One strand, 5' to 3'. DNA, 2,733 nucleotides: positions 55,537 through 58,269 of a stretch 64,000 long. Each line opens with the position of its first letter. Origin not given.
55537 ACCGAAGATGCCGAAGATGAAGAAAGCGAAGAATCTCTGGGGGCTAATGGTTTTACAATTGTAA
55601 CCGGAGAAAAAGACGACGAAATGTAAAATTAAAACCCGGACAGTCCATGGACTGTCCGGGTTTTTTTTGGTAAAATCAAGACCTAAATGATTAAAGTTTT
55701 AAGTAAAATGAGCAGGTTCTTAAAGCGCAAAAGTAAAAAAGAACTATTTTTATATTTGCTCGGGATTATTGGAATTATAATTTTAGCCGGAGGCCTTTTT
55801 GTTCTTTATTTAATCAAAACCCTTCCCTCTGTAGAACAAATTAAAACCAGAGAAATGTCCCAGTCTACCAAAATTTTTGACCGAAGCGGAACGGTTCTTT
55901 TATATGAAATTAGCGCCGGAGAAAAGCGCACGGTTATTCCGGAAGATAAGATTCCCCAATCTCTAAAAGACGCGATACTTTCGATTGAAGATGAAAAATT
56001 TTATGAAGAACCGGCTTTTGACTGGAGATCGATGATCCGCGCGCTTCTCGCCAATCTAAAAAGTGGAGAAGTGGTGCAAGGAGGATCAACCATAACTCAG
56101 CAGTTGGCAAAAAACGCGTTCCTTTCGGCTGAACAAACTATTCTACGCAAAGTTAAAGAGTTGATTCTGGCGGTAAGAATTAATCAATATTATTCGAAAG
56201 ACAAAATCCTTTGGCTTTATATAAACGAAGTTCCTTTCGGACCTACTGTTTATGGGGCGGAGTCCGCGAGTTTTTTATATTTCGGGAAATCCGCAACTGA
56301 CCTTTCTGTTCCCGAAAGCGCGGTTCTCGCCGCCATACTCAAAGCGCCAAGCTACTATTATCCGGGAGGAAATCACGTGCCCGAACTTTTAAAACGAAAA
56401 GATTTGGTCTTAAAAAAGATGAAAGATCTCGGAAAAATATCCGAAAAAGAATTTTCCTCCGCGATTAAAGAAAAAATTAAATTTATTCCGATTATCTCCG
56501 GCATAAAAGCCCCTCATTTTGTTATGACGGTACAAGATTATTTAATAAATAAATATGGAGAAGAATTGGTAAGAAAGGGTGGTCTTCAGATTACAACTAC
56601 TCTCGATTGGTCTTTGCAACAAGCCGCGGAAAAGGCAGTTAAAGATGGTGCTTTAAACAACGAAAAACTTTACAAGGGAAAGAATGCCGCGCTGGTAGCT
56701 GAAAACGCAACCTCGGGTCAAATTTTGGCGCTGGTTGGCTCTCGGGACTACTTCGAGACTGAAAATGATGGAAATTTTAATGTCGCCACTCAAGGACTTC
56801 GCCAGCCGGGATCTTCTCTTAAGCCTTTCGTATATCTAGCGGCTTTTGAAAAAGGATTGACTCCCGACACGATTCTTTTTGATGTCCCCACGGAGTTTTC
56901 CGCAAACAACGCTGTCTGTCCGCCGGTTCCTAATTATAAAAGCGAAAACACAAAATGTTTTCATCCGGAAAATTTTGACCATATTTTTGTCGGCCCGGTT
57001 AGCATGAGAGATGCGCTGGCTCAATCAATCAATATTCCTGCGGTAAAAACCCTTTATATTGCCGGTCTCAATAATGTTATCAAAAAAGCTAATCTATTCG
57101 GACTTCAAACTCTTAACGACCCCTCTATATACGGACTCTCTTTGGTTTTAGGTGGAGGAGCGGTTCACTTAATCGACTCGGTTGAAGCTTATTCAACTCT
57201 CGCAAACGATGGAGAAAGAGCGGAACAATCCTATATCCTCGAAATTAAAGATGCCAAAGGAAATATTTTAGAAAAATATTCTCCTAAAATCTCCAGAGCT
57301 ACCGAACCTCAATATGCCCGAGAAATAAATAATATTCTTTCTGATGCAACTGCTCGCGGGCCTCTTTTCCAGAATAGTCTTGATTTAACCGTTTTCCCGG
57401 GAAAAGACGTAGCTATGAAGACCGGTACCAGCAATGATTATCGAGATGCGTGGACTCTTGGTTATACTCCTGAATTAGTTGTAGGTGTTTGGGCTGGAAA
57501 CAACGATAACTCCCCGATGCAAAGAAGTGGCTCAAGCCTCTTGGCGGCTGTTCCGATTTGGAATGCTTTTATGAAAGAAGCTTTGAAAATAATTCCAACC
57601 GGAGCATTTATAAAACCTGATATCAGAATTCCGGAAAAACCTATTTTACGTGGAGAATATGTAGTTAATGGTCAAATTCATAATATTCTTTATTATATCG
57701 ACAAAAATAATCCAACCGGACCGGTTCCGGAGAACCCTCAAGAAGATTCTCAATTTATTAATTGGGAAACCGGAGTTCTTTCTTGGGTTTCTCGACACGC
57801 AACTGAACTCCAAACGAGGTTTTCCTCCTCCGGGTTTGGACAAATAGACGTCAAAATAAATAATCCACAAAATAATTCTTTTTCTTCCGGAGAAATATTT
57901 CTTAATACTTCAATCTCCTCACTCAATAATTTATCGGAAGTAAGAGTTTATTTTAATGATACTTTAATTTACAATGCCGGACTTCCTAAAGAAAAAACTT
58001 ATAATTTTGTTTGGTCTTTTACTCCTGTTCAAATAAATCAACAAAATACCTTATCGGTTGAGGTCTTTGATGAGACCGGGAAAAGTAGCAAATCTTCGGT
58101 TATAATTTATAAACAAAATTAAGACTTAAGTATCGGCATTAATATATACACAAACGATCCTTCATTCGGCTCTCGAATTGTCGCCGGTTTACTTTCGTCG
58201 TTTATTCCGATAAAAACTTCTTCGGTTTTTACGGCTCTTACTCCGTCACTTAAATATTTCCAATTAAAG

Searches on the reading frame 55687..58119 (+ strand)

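Call 26: search_protein_families(library=pfam, proteins=[window:55687-58119:+], max_evalue=0.01)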
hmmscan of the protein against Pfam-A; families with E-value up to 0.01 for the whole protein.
window:55687-58119:+ (811 aa): 3 families
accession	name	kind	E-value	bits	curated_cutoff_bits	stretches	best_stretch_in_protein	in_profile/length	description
PF00912.28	Transgly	-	8.4e-59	198.4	27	1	72-246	5-178/178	Transglycosylase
PF00905.27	Transpeptidase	-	8.1e-17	61.8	22.1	1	335-616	2-285/299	Penicillin binding protein transpeptidase domain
PF17957.7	Big_7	-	0.0002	22.4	24.1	1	722-791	3-70/70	Bacterial Ig domain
